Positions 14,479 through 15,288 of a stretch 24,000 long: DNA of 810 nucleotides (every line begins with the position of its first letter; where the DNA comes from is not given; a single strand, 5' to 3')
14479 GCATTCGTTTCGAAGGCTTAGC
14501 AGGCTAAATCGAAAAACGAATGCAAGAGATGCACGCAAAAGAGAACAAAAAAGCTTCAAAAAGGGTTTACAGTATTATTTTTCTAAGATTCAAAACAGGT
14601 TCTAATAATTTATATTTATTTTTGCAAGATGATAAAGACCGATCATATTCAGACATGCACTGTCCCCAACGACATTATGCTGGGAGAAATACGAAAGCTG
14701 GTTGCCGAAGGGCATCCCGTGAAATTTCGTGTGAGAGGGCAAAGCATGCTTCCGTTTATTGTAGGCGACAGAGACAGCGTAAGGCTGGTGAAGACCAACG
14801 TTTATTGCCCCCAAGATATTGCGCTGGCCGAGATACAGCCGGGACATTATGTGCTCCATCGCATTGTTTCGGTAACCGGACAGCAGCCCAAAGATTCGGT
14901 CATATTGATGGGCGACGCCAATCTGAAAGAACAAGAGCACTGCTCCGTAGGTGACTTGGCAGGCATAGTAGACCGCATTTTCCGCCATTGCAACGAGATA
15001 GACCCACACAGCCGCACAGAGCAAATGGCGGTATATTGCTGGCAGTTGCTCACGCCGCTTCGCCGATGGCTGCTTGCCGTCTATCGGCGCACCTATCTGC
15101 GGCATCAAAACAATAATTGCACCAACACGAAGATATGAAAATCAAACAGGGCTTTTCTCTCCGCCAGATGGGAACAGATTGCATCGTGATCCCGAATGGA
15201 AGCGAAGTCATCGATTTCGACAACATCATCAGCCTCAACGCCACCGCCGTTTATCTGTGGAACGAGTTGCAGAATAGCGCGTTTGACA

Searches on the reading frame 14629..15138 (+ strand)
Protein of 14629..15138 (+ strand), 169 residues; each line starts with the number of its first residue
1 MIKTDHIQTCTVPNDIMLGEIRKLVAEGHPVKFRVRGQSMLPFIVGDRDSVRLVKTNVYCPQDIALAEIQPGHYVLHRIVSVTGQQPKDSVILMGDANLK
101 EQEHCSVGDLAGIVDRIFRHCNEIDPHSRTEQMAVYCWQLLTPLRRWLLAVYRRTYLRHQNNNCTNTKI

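Call 7: search_protein_families(library=pfam, proteins=[window:14629-15138:+], max_evalue=0.01)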
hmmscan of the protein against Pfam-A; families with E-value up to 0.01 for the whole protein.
window:14629-15138:+ (169 aa): 1 family
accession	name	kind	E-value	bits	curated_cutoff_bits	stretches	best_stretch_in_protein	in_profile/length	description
PF14529.12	Exo_endo_phos_2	-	0.0085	16.4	27.4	0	56-103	4-45/117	Endonuclease-reverse transcriptase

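Call 8: search_protein_families(library=ncbifam, proteins=[window:14629-15138:+], max_evalue=0.01)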
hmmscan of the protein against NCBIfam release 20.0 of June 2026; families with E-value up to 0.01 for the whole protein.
window:14629-15138:+ (169 aa): 0 families
